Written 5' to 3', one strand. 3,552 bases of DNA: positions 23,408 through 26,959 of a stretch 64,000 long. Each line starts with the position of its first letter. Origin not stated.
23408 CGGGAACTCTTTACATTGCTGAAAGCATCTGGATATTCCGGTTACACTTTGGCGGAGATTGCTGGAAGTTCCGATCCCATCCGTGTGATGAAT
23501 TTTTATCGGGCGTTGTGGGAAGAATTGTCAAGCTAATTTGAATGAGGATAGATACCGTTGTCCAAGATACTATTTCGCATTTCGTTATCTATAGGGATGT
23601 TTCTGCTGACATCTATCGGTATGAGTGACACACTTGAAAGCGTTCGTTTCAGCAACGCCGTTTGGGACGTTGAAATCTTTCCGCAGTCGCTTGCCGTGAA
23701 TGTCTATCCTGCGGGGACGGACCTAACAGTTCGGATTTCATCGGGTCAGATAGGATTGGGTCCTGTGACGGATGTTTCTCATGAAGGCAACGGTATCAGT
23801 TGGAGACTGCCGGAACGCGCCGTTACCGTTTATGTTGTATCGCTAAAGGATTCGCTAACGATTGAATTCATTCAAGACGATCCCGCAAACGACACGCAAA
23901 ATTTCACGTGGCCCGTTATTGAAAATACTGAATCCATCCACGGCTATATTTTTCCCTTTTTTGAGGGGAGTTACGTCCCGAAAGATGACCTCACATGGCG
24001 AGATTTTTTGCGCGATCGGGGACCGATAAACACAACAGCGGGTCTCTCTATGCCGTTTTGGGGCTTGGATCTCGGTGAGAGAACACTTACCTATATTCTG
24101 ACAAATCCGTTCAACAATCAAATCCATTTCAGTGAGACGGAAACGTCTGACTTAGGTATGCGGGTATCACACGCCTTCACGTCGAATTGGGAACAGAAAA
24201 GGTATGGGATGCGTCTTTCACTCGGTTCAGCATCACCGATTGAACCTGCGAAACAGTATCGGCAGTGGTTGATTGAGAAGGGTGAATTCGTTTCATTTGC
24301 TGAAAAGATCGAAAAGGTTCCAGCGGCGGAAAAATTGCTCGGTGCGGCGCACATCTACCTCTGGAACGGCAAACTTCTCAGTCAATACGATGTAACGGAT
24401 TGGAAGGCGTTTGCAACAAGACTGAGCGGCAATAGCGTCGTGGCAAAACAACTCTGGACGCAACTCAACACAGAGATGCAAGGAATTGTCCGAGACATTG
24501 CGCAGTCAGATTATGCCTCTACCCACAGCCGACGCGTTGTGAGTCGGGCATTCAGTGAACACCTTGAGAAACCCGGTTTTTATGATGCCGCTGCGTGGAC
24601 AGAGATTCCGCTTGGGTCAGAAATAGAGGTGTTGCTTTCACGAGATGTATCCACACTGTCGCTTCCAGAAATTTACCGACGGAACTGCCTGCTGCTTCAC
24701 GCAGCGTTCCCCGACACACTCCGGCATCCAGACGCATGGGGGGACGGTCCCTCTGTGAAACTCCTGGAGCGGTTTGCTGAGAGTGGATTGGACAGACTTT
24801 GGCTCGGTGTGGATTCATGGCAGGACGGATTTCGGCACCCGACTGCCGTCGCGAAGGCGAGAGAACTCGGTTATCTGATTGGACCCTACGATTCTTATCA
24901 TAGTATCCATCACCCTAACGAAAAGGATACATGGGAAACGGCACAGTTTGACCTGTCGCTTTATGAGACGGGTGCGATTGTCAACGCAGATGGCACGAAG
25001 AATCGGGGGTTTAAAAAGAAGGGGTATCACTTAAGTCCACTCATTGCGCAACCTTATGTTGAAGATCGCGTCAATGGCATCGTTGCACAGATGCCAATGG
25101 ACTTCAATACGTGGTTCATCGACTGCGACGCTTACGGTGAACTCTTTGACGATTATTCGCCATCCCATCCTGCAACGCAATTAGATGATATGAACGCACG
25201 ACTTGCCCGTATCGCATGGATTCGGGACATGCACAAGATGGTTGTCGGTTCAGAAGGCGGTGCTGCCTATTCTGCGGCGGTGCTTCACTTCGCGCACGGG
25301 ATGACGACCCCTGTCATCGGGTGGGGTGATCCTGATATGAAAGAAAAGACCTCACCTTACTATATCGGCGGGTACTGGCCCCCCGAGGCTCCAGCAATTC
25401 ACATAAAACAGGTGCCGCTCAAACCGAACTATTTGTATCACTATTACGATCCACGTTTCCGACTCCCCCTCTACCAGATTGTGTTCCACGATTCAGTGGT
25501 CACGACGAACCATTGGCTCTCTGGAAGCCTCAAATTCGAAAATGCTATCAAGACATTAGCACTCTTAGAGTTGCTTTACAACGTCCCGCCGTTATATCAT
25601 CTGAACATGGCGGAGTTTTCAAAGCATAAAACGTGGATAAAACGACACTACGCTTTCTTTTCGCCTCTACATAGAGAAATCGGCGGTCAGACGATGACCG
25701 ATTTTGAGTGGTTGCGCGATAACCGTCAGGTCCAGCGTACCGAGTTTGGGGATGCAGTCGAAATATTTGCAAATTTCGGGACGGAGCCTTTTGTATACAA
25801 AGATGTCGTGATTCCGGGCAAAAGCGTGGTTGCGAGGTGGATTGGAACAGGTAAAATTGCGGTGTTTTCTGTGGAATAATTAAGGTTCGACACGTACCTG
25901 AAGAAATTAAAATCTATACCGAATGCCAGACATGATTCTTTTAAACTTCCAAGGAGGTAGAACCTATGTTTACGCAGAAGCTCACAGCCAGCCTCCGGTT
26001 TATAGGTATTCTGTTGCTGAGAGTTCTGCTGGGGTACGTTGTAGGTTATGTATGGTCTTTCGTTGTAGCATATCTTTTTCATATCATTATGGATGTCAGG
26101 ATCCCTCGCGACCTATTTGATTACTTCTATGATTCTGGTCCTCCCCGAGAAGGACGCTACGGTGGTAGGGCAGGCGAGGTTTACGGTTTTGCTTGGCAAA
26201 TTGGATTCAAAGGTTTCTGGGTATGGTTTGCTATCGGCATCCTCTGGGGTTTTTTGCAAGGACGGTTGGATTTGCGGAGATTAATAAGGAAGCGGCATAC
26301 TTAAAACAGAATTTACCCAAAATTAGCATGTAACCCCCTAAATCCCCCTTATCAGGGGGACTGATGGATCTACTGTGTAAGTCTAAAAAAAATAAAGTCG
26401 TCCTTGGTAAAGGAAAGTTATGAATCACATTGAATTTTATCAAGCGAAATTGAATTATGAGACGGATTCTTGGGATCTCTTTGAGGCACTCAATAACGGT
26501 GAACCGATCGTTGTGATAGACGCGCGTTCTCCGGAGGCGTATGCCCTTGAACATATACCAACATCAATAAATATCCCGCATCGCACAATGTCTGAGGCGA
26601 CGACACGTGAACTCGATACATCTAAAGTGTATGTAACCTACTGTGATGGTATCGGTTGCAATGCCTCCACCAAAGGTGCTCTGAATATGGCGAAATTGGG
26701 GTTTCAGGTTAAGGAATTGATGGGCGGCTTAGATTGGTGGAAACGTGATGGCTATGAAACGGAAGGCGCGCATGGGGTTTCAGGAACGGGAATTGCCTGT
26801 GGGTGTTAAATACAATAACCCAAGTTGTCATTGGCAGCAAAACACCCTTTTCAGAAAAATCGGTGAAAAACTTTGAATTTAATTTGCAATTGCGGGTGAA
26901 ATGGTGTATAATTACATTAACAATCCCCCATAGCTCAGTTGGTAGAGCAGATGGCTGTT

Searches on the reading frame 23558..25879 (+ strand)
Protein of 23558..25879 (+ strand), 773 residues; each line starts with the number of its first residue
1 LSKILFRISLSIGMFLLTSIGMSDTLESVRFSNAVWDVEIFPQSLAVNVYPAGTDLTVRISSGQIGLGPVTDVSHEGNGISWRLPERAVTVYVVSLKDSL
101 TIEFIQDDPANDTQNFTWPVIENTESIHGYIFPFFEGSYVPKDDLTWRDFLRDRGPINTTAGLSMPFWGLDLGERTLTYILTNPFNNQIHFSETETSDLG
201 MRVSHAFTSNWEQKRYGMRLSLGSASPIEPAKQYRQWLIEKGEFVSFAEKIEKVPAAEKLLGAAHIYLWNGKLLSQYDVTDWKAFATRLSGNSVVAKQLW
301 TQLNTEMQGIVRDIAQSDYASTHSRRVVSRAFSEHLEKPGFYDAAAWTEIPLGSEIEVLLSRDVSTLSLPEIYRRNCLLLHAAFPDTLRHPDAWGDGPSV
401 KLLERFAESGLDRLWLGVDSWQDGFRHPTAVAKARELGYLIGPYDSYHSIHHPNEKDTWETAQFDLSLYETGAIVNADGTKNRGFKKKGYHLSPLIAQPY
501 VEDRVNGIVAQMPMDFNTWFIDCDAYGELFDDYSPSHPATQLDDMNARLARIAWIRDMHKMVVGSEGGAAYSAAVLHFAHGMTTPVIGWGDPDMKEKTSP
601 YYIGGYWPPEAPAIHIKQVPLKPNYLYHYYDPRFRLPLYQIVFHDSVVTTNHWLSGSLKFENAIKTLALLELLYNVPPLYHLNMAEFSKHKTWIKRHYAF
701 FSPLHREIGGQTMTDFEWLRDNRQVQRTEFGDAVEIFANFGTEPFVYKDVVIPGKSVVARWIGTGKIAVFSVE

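Call 17: search_protein_families(library=ncbifam, proteins=[window:23558-25879:+], max_evalue=1e-8)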
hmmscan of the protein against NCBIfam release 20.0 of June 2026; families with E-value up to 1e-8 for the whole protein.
window:23558-25879:+ (773 aa): 0 families

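Call 30: search_protein_families(library=pfam, proteins=[window:23558-25879:+], max_evalue=0.00001)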
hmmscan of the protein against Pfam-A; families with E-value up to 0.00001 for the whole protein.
window:23558-25879:+ (773 aa): 1 family
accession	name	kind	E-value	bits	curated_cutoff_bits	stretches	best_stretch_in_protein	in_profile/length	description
PF11308.14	Glyco_hydro_129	-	2.6e-120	401.8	25.6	1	408-728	4-323/324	Glycosyl hydrolases related to GH101 family, GH129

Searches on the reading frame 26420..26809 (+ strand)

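Call 48: search_protein_families(library=pfam, proteins=[window:26420-26809:+], max_evalue=0.0001)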
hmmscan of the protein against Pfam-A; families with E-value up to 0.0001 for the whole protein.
window:26420-26809:+ (129 aa): 1 family
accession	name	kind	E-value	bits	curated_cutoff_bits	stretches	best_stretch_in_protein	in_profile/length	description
PF00581.25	Rhodanese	-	1.8e-15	57.6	22.2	1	21-109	5-101/102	Rhodanese-like domain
